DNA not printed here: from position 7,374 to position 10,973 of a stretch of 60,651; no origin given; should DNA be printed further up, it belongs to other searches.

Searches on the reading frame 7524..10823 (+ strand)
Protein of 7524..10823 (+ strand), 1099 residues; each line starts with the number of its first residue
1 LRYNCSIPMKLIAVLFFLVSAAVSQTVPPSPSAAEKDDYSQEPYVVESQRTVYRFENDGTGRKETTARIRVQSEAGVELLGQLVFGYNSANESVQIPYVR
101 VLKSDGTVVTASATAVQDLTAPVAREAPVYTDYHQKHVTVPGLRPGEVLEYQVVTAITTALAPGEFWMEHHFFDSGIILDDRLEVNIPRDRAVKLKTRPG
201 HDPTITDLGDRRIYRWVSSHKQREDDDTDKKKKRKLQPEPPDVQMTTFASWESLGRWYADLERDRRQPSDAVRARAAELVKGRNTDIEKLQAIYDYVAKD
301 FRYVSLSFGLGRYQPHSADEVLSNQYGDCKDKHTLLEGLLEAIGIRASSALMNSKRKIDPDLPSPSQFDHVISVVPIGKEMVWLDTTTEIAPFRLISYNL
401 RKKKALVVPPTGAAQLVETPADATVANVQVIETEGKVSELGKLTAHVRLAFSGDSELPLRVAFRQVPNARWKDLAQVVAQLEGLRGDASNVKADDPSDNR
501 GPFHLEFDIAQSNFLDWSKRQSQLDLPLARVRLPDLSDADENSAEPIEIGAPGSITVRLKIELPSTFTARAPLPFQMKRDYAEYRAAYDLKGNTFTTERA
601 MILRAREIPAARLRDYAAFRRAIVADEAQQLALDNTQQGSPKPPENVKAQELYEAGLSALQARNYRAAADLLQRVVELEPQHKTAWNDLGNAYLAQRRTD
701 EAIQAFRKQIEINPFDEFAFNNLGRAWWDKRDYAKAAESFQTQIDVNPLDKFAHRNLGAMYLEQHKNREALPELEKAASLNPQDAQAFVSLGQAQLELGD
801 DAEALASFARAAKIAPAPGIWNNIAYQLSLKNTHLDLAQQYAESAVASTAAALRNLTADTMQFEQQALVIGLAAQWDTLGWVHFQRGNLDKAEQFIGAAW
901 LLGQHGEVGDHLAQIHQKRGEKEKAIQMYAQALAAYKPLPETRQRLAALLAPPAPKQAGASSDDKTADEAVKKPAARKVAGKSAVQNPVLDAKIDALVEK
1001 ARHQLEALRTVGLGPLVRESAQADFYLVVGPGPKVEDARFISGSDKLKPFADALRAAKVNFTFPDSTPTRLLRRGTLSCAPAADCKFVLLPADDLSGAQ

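Call 94: search_protein_families(library=pfam, proteins=[window:7524-10823:+], max_evalue=0.00001)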
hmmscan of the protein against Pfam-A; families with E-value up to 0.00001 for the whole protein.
window:7524-10823:+ (1099 aa): 17 families
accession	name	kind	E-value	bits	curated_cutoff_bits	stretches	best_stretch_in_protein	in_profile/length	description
PF12969.12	DUF3857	-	1.6e-34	119.8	24.6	1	57-219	1-164/170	Domain of Unknown Function with PDB structure (DUF3857)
PF07719.23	TPR_2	-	7e-28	94.8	27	0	685-714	3-32/34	Tetratricopeptide repeat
PF00515.34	TPR_1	-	7.8e-25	86.1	27.8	1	685-714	3-32/34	Tetratricopeptide repeat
PF13181.12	TPR_8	-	1.1e-20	72.3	25.7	0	685-714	3-32/34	Tetratricopeptide repeat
PF13432.12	TPR_16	-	1.6e-20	73.6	32.7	2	653-716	1-64/65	Tetratricopeptide repeat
PF14559.12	TPR_19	-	3.4e-17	63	25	1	659-716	1-58/68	Tetratricopeptide repeat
PF13176.12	TPR_7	-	1.5e-16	59.4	27.9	0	911-937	4-30/36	Tetratricopeptide repeat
PF13428.12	TPR_14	-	1e-14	54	23.5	0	685-725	3-43/44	Tetratricopeptide repeat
PF13431.12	TPR_17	-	4.5e-13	48.8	24.4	0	671-704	1-34/34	Tetratricopeptide repeat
PF13414.12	TPR_11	-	2.7e-11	43.4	26.8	0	758-799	1-42/42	TPR repeat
PF13424.12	TPR_12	-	6.7e-11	42.7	30.1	0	753-816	5-76/77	Tetratricopeptide repeat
PF01841.26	Transglut_core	-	5.4e-09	36.7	23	1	274-347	2-72/108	Transglutaminase-like superfamily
PF13174.12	TPR_6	-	3e-08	34.2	26.3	0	787-816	2-31/33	Tetratricopeptide repeat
PF13374.12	TPR_10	-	8.9e-08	32.4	27.5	0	911-937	7-33/42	Tetratricopeptide repeat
PF12895.13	ANAPC3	-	1.1e-07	32.4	27.2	0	651-708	25-81/82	Anaphase-promoting complex, cyclosome, subunit 3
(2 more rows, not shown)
